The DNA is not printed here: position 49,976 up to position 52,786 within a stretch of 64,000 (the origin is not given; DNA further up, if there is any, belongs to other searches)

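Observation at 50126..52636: SF2 helicase fused to four 82-84 aa tandem repeats of an unrecognised domain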

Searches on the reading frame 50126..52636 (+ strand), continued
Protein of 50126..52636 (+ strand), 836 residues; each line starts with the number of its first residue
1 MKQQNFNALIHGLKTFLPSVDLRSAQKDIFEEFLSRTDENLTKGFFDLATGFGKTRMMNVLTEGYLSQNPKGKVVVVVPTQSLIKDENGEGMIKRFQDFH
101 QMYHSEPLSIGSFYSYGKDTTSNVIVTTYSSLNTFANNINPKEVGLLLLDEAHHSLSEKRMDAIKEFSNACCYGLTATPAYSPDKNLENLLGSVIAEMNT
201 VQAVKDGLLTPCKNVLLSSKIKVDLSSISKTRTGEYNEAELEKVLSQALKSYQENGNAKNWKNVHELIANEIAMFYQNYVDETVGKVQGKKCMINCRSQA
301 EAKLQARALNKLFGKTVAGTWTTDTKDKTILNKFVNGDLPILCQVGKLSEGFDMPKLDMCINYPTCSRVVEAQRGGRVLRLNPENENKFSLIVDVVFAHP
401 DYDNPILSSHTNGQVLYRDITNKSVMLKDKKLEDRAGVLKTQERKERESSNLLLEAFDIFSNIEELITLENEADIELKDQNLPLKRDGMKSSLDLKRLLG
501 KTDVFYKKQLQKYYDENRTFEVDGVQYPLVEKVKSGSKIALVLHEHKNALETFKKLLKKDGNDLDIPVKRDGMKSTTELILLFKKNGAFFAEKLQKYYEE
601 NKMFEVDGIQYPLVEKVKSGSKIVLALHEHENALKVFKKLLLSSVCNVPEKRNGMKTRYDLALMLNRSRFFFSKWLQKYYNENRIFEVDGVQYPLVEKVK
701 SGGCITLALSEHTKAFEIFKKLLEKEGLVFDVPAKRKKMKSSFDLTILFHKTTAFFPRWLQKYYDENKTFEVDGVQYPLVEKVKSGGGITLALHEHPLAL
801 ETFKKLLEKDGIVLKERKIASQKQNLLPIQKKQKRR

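Call 73: list_cluster_members(proteins=[P0011, P0006, P0034, P0103])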
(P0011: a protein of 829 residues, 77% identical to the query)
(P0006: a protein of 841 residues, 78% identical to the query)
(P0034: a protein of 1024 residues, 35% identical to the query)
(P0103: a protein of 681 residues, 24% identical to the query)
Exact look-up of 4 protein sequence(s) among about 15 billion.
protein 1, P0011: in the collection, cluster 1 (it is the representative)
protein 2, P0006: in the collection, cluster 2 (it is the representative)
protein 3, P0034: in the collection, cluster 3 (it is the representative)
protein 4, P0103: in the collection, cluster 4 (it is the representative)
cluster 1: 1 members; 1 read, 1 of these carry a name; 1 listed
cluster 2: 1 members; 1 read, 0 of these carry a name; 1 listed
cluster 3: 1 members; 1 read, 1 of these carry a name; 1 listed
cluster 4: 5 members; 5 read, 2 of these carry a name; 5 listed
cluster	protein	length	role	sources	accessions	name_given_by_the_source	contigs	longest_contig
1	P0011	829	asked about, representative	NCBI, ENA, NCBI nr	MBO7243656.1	MAG: DEAD/DEAH box helicase family protein [Alphaproteobacteria bacterium] | DEAD/DEAH box helicase family protein [Alphaproteobacteria bacterium]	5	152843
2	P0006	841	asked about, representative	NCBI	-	-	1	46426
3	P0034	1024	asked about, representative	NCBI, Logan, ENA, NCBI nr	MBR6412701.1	MAG: DEAD/DEAH box helicase family protein [Alphaproteobacteria bacterium] | DEAD/DEAH box helicase family protein [Alphaproteobacteria bacterium]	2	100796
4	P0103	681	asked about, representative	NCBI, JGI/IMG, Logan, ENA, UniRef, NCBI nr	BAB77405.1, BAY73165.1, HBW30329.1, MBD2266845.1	DEAD/DEAH box helicase (plasmid) [Anabaena sp. FACHB-709] | Putative helicase n=1 Tax=Trichormus variabilis NIES-23 TaxID=1973479 ... | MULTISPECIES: DEAD/DEAH box helicase [Nostocaceae]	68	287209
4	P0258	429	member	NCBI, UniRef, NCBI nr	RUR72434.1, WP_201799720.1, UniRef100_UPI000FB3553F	hypothetical protein DSM107007_57380 [Nostoc sp. PCC 7120 = FACHB-418] | DEAD/DEAH box helicase n=1 Tax=Nostoc sp. (strain PCC 7120 / SAG 25.82 / UTEX 2576) ... | helicase-related protein [Nostoc sp. PCC 7120 = FACHB-418]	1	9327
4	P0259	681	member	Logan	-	-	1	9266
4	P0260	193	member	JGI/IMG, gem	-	-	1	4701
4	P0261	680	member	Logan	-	-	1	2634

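Call 83: find_encoding_contigs(protein=P0026, flank=4000, max_places=1)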
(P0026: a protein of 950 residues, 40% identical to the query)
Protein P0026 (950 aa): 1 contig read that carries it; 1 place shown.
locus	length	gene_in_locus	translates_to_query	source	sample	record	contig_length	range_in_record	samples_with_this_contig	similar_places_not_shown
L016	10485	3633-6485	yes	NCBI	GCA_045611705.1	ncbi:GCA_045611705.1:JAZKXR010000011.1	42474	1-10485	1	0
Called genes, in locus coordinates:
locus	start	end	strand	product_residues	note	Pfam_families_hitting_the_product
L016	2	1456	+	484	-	?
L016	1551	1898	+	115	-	-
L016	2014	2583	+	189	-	-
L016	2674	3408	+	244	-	PF00106:adh_short, PF08659:KR, PF13460:NAD_binding_10 (weak), PF13561:adh_short_C2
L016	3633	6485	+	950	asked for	PF00176:SNF2-rel_dom (weak), PF00270:DEAD, PF04851:ResIII, PF18766:SWI2_SNF2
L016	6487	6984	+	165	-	-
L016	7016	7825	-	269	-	-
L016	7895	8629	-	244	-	PF01416:PseudoU_synth_1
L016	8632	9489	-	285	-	PF00551:Formyl_trans_N, PF02911:Formyl_trans_C (faint)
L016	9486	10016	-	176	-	PF01327:Pep_deformylase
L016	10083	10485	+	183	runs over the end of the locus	PF02834:LigT_PEase, PF13563:2_5_RNA_ligase2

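Call 84: find_encoding_contigs(protein=P0033, flank=4000, max_places=1)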
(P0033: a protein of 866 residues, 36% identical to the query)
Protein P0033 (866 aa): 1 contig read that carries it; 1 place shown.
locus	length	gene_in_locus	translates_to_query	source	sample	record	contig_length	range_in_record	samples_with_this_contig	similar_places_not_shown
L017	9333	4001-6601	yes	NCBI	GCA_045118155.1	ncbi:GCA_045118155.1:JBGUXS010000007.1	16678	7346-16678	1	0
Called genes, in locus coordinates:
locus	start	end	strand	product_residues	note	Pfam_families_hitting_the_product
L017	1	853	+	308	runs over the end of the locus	PF03706:LPG_synthase_TM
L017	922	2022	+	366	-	PF01926:MMR_HSR1, PF02421:FeoB_N, PF06071:YchF-GTPase_C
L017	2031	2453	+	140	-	PF01814:Hemerythrin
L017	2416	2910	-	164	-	PF02075:RuvC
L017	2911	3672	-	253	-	PF20772:TACO1_YebC_N, PF01709:Transcrip_reg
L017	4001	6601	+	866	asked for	PF04851:ResIII, PF00176:SNF2-rel_dom (weak), PF00270:DEAD, PF18766:SWI2_SNF2, PF00271:Helicase_C (faint)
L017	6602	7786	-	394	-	-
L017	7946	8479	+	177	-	PF05198:IF3_N, PF00707:IF3_C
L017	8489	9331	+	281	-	?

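Call 85: find_encoding_contigs(protein=P0025, flank=4000, max_places=1)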
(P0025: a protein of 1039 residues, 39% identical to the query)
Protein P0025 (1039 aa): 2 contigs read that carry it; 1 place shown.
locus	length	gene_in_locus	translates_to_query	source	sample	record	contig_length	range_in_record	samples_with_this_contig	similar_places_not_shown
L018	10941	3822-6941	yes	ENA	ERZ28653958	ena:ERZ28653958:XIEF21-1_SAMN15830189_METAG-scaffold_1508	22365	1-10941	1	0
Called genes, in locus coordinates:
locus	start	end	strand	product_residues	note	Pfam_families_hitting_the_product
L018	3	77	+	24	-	?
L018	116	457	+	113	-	PF01066:CDP-OH_P_transf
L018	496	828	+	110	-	PF01066:CDP-OH_P_transf (weak)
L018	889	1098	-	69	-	PF00313:CSD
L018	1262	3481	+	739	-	PF00521:DNA_topoisoIV, PF03989:DNA_gyraseA_C (faint)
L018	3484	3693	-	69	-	-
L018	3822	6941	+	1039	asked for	PF00176:SNF2-rel_dom, PF04851:ResIII, PF00270:DEAD, PF18766:SWI2_SNF2, PF21984:DnaD_N (faint), PF00271:Helicase_C (weak)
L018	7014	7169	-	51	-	-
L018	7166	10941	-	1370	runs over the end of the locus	PF03797:Autotransporter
